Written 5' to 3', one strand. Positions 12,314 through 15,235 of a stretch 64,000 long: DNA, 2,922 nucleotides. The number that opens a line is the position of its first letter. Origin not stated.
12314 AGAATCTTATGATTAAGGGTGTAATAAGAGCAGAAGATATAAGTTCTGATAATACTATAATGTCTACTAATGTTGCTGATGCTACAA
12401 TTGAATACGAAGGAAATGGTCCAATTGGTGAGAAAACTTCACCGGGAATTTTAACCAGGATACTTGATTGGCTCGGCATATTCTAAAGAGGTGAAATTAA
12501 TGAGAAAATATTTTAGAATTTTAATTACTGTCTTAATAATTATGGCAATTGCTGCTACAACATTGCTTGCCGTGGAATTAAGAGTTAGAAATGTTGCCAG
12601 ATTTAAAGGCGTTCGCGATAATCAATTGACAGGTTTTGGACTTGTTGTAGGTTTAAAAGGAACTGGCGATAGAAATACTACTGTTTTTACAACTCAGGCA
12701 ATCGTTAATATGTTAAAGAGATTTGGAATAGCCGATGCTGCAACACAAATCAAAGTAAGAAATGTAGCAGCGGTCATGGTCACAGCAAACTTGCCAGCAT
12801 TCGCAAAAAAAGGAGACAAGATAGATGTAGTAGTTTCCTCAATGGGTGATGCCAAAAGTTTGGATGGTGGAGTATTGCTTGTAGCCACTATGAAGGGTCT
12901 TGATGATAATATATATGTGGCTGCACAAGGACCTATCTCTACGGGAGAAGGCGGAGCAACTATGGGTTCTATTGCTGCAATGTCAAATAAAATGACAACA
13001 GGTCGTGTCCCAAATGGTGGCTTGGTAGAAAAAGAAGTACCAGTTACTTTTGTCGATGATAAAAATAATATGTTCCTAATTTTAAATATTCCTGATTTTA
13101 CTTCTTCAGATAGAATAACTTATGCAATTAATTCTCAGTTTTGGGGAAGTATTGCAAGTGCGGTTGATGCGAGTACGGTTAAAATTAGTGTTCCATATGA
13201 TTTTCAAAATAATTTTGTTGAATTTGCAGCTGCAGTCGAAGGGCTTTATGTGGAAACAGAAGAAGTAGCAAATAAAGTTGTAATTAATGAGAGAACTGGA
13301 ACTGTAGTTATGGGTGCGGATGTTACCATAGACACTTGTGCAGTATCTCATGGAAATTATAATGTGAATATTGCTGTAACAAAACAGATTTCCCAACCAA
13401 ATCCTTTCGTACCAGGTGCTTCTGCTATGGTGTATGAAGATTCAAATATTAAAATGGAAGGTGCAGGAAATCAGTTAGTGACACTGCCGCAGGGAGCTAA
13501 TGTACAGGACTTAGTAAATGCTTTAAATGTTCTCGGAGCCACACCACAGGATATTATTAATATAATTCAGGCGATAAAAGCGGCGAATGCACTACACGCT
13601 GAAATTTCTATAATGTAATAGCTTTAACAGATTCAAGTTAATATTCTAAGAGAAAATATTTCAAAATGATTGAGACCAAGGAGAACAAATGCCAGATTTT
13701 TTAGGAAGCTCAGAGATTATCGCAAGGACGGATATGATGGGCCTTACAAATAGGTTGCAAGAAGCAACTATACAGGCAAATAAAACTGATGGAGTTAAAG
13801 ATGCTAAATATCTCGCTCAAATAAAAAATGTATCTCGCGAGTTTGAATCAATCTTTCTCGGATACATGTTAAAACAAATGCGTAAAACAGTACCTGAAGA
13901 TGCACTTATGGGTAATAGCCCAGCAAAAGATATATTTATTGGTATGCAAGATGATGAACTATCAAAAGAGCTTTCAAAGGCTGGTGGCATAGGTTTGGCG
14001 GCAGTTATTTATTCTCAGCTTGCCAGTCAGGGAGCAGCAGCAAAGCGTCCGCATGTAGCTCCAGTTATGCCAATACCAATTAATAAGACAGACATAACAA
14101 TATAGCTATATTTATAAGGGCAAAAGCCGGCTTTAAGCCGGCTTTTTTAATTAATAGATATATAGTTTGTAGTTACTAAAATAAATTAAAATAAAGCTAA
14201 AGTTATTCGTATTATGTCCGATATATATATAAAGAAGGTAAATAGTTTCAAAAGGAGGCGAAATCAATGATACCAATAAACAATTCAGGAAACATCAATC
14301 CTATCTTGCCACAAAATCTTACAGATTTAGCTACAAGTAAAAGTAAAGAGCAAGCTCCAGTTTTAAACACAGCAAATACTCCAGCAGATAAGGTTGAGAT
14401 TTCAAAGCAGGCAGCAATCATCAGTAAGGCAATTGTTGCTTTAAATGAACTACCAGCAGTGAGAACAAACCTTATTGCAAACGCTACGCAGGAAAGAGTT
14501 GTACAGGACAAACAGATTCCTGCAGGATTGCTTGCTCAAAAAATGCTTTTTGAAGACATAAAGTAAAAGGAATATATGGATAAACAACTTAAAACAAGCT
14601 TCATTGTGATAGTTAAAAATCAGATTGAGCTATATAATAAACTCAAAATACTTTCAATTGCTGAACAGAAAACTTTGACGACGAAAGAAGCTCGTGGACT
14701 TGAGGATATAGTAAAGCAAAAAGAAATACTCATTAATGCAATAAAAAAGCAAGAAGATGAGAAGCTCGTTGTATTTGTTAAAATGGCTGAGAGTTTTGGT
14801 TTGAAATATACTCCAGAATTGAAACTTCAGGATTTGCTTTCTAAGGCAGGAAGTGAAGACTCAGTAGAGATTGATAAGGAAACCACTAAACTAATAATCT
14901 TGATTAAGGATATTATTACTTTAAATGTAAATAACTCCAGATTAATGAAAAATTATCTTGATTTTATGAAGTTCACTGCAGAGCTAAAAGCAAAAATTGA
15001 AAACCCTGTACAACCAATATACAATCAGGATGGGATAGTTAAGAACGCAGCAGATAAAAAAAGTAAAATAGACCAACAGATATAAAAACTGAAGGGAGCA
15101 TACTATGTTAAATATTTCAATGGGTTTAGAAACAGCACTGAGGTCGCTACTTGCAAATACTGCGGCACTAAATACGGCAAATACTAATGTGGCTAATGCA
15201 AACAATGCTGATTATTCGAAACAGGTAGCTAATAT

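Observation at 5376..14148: Pair of PorV/PorQ-like outer-membrane barrels with FlgD-Ig and FN3 modules appears to be the first two cistrons of the flagellar rod / L-ring / P-ring operon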

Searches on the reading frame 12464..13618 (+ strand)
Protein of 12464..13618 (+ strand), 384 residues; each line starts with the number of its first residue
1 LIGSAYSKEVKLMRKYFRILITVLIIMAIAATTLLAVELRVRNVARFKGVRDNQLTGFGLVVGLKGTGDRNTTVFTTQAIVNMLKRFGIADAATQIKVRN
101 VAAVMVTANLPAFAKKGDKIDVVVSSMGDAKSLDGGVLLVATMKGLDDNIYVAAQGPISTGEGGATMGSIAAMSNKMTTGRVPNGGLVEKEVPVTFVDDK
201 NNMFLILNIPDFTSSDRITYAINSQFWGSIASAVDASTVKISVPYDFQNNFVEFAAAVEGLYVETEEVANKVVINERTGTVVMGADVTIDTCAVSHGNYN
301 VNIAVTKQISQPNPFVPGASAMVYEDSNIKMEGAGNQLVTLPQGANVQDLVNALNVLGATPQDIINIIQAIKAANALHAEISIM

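Call 4: search_protein_families(library=pfam, proteins=[window:12464-13618:+], max_evalue=0.01)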
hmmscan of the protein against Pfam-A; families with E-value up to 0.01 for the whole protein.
window:12464-13618:+ (384 aa): 2 families
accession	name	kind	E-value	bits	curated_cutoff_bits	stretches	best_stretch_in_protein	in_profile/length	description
PF02119.21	FlgI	-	3e-120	401.7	25.3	1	40-383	1-343/343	Flagellar P-ring protein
PF11589.14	DUF3244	-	0.001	19.5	25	1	235-306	18-86/96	Domain of unknown function (DUF3244)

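Call 5: search_protein_families(library=ncbifam, proteins=[window:12464-13618:+], max_evalue=0.01)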
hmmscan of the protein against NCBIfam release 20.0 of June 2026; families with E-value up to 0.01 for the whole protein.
window:12464-13618:+ (384 aa): 3 families
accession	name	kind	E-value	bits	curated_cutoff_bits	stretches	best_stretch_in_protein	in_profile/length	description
NF003676.1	PRK05303.1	subfamily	6.9e-116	386.9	300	1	41-384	1-344/344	flagellar basal body P-ring protein FlgI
NF009430.1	PRK12789.1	equivalog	4.4e-89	298.7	557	1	38-383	5-349/350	flagellar basal body P-ring protein FlgI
NF009348.0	PRK12706.1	equivalog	9.7e-14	51.5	444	1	36-163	37-162/328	flagellar basal body P-ring protein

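Call 81: find_homologous_proteins(query=A7, max_evalue=1e-80)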
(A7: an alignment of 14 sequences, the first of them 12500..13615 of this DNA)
Query A7 (14 sequences) (372 aa, profile of the alignment): 7826 proteins with E <= 1e-80 among 8000 candidates; the best 120 are listed.
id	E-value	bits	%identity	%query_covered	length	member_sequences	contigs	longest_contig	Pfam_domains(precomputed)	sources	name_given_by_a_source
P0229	4.3e-177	607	47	100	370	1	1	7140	PF02119.22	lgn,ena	-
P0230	7.5e-177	606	49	93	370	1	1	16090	PF02119.22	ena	-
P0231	9.9e-177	606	48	94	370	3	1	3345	PF02119.22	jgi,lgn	-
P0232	4.6e-176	603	46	100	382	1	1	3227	PF02119.22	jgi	jgi:flagellar P-ring protein FlgI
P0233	4.7e-176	603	45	98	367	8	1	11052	PF02119.22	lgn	-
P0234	5.4e-176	603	47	100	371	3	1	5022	PF02119.22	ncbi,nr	ncbi:MAG TPA: flagellar basal body P-ring protein FlgI [bacterium]|nr:flagellar basal body P-ring pr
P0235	1.1e-175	602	49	93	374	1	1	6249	PF02119.22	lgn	-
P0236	1.9e-175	601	49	94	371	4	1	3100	PF02119.22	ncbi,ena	-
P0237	2.9e-175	601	48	100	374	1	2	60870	PF02119.22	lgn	-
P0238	6.2e-175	600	45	99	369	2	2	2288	PF02119.22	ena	-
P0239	7.3e-175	599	47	98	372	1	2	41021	PF02119.22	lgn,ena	-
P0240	1.1e-174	599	46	94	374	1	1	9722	PF02119.22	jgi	jgi:flagellar P-ring protein precursor FlgI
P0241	2.1e-174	598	46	97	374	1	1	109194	PF02119.22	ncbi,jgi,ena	-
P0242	4.6e-174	597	46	100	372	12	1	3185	PF02119.22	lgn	-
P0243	4.6e-174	597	46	99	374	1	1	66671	PF02119.22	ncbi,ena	-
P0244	5.0e-174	597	45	100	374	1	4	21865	PF02119.22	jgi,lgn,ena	jgi:flagellar P-ring protein precursor FlgI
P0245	8.6e-174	596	46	100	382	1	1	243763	PF02119.22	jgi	jgi:flagellar P-ring protein FlgI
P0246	2.1e-173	595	46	100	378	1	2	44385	PF02119.22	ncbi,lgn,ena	-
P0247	2.5e-173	594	48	93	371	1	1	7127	PF02119.22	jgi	jgi:flagellar P-ring protein FlgI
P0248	3.7e-173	594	46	94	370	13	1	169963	PF02119.22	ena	-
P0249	4.3e-173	594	46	100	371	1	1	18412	PF02119.22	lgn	-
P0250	4.3e-173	594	47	97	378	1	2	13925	PF02119.22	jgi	jgi:flagellar P-ring protein precursor FlgI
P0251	5.4e-173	593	44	100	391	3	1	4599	PF02119.22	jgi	jgi:flagellar P-ring protein FlgI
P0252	7.1e-173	593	49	94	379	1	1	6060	PF02119.22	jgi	jgi:flagellar P-ring protein FlgI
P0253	1.4e-172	592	45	99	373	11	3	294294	PF02119.22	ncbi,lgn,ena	-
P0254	5.8e-172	590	47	98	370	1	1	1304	PF02119.22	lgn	-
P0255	5.1e-171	587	44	100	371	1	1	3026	PF02119.22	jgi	jgi:flagellar P-ring protein FlgI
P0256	5.4e-170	583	43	100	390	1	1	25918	PF02119.22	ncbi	-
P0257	9.0e-170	583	47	100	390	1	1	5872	PF02119.22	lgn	-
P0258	1.2e-169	582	45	93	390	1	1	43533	PF02119.22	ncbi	-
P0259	2.1e-169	581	44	100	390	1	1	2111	PF02119.22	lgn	-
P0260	2.0e-168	578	47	97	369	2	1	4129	PF02119.22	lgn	-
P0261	2.7e-168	578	46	99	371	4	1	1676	PF02119.22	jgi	jgi:flagellar P-ring protein precursor FlgI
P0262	2.8e-168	578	45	100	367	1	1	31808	PF02119.22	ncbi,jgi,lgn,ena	jgi:flagellar P-ring protein precursor FlgI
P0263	4.6e-168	577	45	100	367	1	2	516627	PF02119.22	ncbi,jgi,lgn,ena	jgi:flagellar P-ring protein precursor FlgI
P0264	5.4e-168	577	45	100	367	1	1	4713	PF02119.22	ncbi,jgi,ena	jgi:flagellar P-ring protein precursor FlgI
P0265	1.3e-167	575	45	100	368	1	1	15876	PF02119.22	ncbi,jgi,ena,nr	ncbi:MAG TPA: flagellar basal body P-ring protein FlgI [bacterium]|nr:flagellar basal body P-ring pr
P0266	5.3e-167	573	47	94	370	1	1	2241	PF02119.22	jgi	jgi:flagellar P-ring protein precursor FlgI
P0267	7.3e-167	573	99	100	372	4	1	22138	PF02119.22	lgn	-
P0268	9.6e-166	569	48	93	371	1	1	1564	PF02119.22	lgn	-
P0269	9.7e-165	566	73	94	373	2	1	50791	PF02119.22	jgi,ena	-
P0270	1.1e-164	566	76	100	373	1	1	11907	PF02119.22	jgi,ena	-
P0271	1.8e-164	565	75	100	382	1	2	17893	PF02119.22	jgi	-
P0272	1.8e-164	565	85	100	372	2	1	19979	PF02119.22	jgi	jgi:flagellar P-ring protein precursor FlgI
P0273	5.2e-164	564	89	100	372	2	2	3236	PF02119.22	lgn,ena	-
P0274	1.8e-163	562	76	100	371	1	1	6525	PF02119.22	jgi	jgi:flagellar P-ring protein precursor FlgI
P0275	4.2e-163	561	75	100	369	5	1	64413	PF02119.22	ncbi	-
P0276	4.8e-163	560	76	100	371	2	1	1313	PF02119.22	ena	-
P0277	4.9e-163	560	47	94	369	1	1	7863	PF02119.22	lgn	-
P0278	7.8e-163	560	75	100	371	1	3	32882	PF02119.22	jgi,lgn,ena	-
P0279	1.1e-162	559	87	100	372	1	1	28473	PF02119.22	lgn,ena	-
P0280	1.1e-162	559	47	100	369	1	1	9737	PF02119.22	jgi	jgi:flagellar P-ring protein precursor FlgI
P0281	3.0e-162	558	47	98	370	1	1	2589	PF02119.22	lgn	-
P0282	3.5e-162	558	76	100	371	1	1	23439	PF02119.22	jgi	-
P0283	5.8e-162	557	46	99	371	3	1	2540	PF02119.22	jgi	jgi:flagellar P-ring protein FlgI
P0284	6.0e-162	557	41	98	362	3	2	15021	PF02119.22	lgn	-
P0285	1.7e-161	555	78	95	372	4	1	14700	PF02119.22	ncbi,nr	ncbi:MAG: flagellar basal body P-ring protein FlgI [Candidatus Goldbacteria bacterium]|nr:flagellar 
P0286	1.8e-161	555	47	94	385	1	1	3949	PF02119.22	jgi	jgi:flagellar P-ring protein FlgI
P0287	2.6e-161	555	78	98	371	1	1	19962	PF02119.22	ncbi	-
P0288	2.8e-161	555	88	100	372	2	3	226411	PF02119.22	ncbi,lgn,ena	-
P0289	3.5e-161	554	88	100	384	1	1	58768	PF02119.22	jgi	jgi:flagellar P-ring protein precursor FlgI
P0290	4.4e-161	554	47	96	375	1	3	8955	PF02119.22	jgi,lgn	jgi:flagellar P-ring protein precursor FlgI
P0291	5.1e-161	554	78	94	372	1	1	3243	PF02119.22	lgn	-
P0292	5.3e-161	554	75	95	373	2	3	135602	PF02119.22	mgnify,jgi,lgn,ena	mgnify:CR=1 FL=1|jgi:flagellar P-ring protein precursor FlgI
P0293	1.9e-160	552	47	96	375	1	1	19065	PF02119.22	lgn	-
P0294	2.0e-160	552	46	100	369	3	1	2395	PF02119.22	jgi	-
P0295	2.2e-160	552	45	100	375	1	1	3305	PF02119.22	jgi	-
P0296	3.3e-160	551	77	95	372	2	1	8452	PF02119.22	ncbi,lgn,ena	-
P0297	6.8e-160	550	76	98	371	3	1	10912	PF02119.22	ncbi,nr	ncbi:MAG: flagellar basal body P-ring protein FlgI [Candidatus Goldbacteria bacterium]|nr:flagellar 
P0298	1.2e-159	549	76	100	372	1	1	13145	PF02119.22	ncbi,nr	ncbi:MAG: flagellar basal body P-ring protein FlgI [Spirochaetia bacterium]|nr:flagellar basal body 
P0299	1.6e-159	549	44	99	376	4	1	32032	PF02119.22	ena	-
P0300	1.6e-159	549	78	100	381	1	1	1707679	PF02119.22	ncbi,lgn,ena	-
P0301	1.9e-159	549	46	96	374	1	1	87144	PF02119.22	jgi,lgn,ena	jgi:flagellar P-ring protein precursor FlgI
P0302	2.8e-159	548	76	100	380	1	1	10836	PF02119.22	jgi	jgi:flagellar P-ring protein precursor FlgI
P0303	7.3e-159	547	46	94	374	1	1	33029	PF02119.22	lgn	-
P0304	8.1e-159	547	44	100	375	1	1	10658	PF02119.22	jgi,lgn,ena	-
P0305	9.5e-159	546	77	95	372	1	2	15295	PF02119.22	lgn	-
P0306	1.1e-158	546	73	100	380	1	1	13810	PF02119.22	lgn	-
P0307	1.8e-158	545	78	95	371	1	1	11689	PF02119.22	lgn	-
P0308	3.1e-158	545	47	93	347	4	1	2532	PF02119.22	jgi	jgi:flagellar P-ring protein precursor FlgI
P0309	6.5e-158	544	73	100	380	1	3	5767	PF02119.22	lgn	-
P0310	6.6e-158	544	80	95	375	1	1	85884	PF02119.22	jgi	jgi:flagellar P-ring protein precursor FlgI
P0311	7.8e-158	543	72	100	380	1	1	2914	PF02119.22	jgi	jgi:flagellar P-ring protein FlgI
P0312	7.2e-157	540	77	93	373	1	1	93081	PF02119.22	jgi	jgi:flagellar P-ring protein precursor FlgI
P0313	7.7e-157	540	71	100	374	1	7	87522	PF02119.22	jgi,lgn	-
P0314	1.0e-156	540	71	100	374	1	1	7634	PF02119.22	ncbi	-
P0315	1.6e-156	539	46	93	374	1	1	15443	PF02119.22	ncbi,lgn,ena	-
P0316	2.8e-156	538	83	100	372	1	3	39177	PF02119.22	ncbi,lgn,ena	-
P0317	3.3e-156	538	73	100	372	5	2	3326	PF02119.22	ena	-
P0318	8.2e-156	537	73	94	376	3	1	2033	PF02119.22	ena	-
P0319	5.5e-155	534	75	100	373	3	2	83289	PF02119.22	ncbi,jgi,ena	ncbi:MAG: flagellar basal body P-ring protein FlgI [Candidatus Goldiibacteriota bacterium]|jgi:flage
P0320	5.8e-155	534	73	94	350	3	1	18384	PF02119.22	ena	-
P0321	8.1e-155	533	70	100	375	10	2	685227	PF02119.22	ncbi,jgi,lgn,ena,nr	ncbi:MAG: flagellar biosynthesis protein FlgA [Candidatus Goldiibacteriota bacterium HGW-Goldbacteri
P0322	1.1e-154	533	70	100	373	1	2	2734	PF02119.22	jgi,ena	-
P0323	1.2e-154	533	71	100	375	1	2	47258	PF02119.22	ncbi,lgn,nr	ncbi:MAG: flagellar basal body P-ring protein FlgI [Candidatus Goldbacteria bacterium]|nr:flagellar 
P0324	1.6e-154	532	74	99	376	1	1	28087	PF02119.22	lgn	-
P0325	2.4e-154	532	74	100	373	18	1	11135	PF02119.22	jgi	jgi:flagellar P-ring protein precursor FlgI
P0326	7.6e-154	530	43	100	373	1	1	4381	PF02119.22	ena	-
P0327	7.9e-154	530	76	93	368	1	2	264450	PF02119.22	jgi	jgi:flagellar P-ring protein precursor FlgI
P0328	1.3e-153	529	75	94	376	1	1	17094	PF02119.22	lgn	-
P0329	1.7e-153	529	45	99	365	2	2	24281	PF02119.22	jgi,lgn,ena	-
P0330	2.9e-153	528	70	100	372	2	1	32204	PF02119.22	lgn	-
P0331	6.0e-153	527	70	99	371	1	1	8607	PF02119.22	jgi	-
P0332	1.4e-152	526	71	99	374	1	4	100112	PF02119.22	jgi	jgi:flagellar P-ring protein precursor FlgI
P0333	2.4e-152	525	46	98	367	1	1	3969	PF02119.22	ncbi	-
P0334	2.6e-152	525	47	93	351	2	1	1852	PF02119.22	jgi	-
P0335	6.8e-152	524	45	100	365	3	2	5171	PF02119.22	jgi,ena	-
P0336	3.0e-149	515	45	94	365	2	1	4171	PF02119.22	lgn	-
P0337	5.9e-149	514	74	90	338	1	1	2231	PF02119.22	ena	-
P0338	3.3e-148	512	52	100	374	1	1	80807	PF02119.22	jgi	jgi:flagellar P-ring protein precursor FlgI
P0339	3.8e-147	508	49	100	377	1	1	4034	PF02119.22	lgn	-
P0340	2.5e-145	502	51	99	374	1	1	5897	PF02119.22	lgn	-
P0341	2.5e-144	499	52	93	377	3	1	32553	PF02119.22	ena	-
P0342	9.3e-140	484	45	99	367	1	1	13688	PF02119.22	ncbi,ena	-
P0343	9.7e-140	484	48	78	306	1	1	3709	PF02119.22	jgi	jgi:flagellar P-ring protein FlgI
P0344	9.7e-140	484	46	94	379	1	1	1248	PF02119.22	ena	-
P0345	2.4e-138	479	45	97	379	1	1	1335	PF02119.22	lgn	-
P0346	3.7e-134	465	49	99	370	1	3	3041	PF02119.22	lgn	-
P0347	4.1e-134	465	51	100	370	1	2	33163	PF02119.22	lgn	-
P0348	1.0e-133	464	50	97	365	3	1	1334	PF02119.22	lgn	-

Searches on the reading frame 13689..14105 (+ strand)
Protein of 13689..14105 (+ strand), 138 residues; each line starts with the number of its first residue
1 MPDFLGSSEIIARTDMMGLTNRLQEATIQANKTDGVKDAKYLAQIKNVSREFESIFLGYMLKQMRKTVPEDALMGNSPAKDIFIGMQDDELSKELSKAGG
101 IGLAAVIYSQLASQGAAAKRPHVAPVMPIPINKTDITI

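Call 4: search_protein_families(library=pfam, proteins=[window:13689-14105:+], max_evalue=0.01)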
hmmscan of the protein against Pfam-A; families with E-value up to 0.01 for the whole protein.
window:13689-14105:+ (138 aa): 1 family
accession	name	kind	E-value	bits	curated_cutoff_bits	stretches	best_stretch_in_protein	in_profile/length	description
PF10135.14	Rod-binding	-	4.8e-17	62.7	25.1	1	62-110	1-51/51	Rod binding protein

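Call 5: search_protein_families(library=ncbifam, proteins=[window:13689-14105:+], max_evalue=0.01)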
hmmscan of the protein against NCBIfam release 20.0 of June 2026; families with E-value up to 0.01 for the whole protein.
window:13689-14105:+ (138 aa): 10 families
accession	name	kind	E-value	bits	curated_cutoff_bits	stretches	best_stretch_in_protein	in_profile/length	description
TIGR02541.1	flagell_FlgJ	equivalog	2.3e-18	67.1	193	1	27-119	7-96/294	flagellar assembly peptidoglycan hydrolase FlgJ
NF009431.0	PRK12790.1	equivalog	2.5e-12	46.7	110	1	39-117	34-112/115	flagellar assembly peptidoglycan hydrolase FlgJ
NF009358.0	PRK12713.1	equivalog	1.4e-11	44.4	595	1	31-115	25-107/339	flagellar rod assembly protein/muramidase FlgJ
NF009357.0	PRK12712.1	equivalog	2.5e-11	43.6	606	1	43-124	37-116/344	flagellar rod assembly protein/muramidase FlgJ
NF009354.0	PRK12709.1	equivalog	1.4e-09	37.9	456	1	40-114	31-103/323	flagellar rod assembly protein/muramidase FlgJ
NF009352.0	PRK12708.1-4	equivalog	3.5e-06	27.5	178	1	29-114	12-100/140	peptidoglycan hydrolase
NF009355.0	PRK12710.1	equivalog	4.6e-06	26.1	358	1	24-121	15-108/291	flagellar rod assembly protein/muramidase FlgJ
NF009351.0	PRK12708.1-3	equivalog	0.00028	21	183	1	44-116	24-98/129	peptidoglycan hydrolase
NF009350.0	PRK12708.1-2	equivalog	0.00043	20.5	189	1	43-114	28-101/132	peptidoglycan hydrolase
NF009349.0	PRK12708.1-1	equivalog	0.0056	17.2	141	1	46-113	26-96/97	peptidoglycan hydrolase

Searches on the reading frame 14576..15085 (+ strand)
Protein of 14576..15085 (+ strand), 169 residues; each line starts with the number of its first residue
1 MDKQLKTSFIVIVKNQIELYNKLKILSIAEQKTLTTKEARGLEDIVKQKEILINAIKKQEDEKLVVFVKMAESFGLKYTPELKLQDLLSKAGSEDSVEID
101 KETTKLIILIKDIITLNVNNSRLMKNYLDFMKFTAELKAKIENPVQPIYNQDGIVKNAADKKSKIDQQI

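Call 4: search_protein_families(library=pfam, proteins=[window:14576-15085:+], max_evalue=0.01)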
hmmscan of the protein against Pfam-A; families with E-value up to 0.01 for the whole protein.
window:14576-15085:+ (169 aa): 1 family
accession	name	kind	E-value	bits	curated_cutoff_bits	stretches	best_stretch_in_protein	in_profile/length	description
PF05130.17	FlgN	-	8.4e-13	49.4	30.5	1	7-153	4-143/147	FlgN protein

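Call 5: search_protein_families(library=ncbifam, proteins=[window:14576-15085:+], max_evalue=0.01)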
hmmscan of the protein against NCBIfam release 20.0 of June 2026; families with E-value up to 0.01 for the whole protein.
window:14576-15085:+ (169 aa): 0 families
